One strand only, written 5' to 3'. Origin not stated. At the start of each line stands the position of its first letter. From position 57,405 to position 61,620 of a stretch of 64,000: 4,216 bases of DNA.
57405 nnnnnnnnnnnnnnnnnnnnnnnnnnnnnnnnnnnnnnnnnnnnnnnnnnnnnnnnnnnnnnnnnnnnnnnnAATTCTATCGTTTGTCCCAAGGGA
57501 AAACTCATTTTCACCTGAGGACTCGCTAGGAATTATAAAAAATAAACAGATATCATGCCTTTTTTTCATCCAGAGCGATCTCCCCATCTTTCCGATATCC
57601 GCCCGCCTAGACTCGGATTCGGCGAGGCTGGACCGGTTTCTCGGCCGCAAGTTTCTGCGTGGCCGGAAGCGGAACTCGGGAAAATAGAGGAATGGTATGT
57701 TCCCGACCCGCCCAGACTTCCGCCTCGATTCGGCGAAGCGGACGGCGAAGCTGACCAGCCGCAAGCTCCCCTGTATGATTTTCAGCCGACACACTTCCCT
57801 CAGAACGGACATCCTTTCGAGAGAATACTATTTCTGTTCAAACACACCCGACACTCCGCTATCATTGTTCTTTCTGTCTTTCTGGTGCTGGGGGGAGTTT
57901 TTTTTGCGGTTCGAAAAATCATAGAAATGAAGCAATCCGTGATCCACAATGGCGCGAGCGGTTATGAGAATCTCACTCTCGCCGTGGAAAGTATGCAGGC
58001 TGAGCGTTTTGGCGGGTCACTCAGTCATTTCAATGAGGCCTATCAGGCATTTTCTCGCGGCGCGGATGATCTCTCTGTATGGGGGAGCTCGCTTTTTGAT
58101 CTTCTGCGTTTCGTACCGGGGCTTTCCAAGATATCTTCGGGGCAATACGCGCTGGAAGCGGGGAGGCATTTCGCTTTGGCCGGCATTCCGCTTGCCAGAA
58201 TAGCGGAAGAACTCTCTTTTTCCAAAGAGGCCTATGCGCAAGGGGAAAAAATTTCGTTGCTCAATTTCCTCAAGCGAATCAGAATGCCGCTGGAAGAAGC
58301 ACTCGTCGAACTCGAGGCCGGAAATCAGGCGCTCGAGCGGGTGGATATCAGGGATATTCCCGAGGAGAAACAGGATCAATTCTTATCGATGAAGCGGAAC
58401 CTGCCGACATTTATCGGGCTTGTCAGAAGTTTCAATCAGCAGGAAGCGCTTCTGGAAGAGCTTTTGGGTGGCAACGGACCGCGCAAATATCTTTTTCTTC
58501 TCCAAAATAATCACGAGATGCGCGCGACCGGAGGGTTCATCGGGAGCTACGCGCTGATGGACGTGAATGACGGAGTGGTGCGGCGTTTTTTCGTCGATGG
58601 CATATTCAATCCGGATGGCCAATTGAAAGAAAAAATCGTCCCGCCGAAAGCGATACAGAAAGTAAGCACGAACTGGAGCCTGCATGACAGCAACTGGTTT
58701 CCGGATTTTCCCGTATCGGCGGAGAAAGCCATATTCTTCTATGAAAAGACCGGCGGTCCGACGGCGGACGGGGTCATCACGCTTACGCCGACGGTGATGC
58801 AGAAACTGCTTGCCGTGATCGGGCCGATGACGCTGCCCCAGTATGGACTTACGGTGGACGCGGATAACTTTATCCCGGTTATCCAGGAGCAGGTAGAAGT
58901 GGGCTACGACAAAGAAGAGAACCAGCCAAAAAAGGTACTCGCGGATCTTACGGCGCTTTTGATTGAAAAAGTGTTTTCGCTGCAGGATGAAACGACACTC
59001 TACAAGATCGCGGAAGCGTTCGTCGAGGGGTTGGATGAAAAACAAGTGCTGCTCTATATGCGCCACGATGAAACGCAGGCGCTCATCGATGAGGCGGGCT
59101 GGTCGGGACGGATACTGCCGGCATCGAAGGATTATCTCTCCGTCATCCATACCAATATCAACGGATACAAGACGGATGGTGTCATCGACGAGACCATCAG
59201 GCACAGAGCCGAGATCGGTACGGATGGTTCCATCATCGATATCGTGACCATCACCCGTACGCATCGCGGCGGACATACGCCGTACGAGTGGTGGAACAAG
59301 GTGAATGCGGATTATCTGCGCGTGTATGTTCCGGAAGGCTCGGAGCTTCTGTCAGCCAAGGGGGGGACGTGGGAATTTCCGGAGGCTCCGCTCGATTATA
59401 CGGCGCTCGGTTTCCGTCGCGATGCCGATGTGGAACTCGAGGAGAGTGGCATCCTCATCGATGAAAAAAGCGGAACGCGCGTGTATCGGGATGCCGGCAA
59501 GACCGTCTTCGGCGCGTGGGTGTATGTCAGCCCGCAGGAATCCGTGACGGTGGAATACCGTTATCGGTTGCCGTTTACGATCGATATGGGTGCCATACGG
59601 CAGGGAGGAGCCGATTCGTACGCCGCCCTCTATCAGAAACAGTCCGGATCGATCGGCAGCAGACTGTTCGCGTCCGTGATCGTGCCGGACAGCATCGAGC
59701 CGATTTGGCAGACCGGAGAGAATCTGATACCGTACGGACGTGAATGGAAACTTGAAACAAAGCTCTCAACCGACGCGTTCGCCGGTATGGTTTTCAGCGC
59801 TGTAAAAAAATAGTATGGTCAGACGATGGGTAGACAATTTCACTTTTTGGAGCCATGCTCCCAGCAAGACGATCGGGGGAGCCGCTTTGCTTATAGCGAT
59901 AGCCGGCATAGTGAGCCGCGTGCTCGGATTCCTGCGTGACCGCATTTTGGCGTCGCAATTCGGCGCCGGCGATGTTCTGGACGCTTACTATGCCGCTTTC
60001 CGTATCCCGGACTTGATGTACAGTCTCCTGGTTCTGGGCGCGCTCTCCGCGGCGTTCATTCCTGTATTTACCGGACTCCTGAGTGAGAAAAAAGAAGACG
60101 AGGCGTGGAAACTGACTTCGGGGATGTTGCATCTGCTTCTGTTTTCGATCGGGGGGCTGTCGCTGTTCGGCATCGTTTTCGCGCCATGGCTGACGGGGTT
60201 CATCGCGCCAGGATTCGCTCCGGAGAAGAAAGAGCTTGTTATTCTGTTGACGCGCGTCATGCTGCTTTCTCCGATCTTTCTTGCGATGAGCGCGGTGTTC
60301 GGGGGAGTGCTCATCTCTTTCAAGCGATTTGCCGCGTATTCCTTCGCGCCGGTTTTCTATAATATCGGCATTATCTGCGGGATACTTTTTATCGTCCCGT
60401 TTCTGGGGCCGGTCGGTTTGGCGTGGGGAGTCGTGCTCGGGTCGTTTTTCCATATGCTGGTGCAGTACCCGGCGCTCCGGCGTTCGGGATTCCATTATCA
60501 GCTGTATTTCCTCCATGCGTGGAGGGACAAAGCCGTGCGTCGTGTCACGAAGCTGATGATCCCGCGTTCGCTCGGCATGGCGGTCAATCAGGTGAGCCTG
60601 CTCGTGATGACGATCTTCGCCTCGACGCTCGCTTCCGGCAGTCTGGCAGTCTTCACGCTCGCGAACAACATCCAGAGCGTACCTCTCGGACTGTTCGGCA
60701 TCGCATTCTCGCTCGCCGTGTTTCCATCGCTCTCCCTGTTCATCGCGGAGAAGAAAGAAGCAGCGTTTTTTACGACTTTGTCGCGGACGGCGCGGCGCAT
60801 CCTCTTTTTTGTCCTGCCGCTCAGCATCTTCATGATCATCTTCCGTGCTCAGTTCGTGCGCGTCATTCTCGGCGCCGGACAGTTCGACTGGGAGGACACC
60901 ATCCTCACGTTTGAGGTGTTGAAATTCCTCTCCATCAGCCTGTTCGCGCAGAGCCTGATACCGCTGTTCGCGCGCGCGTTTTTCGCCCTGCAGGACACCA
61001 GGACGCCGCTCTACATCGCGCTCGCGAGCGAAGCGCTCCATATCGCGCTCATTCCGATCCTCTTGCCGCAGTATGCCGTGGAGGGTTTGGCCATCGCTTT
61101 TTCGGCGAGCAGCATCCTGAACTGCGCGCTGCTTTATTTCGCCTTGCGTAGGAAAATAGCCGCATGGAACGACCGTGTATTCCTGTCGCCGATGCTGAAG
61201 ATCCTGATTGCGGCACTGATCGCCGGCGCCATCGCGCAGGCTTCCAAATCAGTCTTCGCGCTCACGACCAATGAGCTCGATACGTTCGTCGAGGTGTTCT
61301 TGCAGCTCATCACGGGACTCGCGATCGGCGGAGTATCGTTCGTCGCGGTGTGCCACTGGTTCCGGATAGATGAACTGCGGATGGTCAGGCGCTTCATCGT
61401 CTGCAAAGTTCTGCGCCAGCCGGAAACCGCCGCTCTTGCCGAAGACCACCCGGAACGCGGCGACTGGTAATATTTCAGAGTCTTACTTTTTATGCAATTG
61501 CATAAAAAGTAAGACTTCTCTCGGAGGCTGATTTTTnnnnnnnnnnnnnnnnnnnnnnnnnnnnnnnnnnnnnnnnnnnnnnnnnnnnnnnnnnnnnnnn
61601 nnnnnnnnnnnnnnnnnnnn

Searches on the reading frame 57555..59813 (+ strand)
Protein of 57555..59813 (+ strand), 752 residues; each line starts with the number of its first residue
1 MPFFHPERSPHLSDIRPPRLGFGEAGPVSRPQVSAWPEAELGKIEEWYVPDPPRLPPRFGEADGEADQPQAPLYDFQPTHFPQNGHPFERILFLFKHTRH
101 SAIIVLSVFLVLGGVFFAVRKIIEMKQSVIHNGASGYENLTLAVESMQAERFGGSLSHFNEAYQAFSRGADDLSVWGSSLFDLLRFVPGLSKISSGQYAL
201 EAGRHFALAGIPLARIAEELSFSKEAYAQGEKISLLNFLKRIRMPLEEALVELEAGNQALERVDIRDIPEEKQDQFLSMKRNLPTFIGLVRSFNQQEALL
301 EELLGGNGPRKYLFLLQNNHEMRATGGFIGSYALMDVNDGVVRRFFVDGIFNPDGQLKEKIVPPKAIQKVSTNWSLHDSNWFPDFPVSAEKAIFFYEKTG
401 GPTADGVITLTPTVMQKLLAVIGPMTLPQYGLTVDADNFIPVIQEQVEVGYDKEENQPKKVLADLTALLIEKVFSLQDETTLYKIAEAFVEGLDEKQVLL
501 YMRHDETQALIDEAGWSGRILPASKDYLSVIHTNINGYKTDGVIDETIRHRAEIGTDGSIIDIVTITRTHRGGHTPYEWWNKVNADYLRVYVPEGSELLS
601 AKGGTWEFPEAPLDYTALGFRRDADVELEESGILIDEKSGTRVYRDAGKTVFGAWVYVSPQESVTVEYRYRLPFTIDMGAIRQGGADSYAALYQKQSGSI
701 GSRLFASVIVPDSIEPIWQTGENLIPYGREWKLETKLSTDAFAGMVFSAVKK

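Call 90: search_protein_families(library=pfam, proteins=[window:57555-59813:+], max_evalue=0.001)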
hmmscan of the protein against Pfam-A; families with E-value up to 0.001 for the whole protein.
window:57555-59813:+ (752 aa): 1 family
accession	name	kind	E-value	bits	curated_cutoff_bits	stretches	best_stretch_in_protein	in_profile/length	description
PF13196.11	DUF4012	-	7.7e-31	108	28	1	307-447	1-143/144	Protein of unknown function (DUF4012)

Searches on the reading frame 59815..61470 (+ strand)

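Call 90: search_protein_families(library=pfam, proteins=[window:59815-61470:+], max_evalue=0.001)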
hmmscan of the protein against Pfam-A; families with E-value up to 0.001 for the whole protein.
window:59815-61470:+ (551 aa): 2 families
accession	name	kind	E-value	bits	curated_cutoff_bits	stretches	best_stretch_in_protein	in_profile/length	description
PF03023.19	MurJ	-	1.9e-93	314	27.4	1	45-480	1-436/451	Lipid II flippase MurJ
PF01554.23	MatE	-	6.6e-09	36.1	24.9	1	252-414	3-160/161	MatE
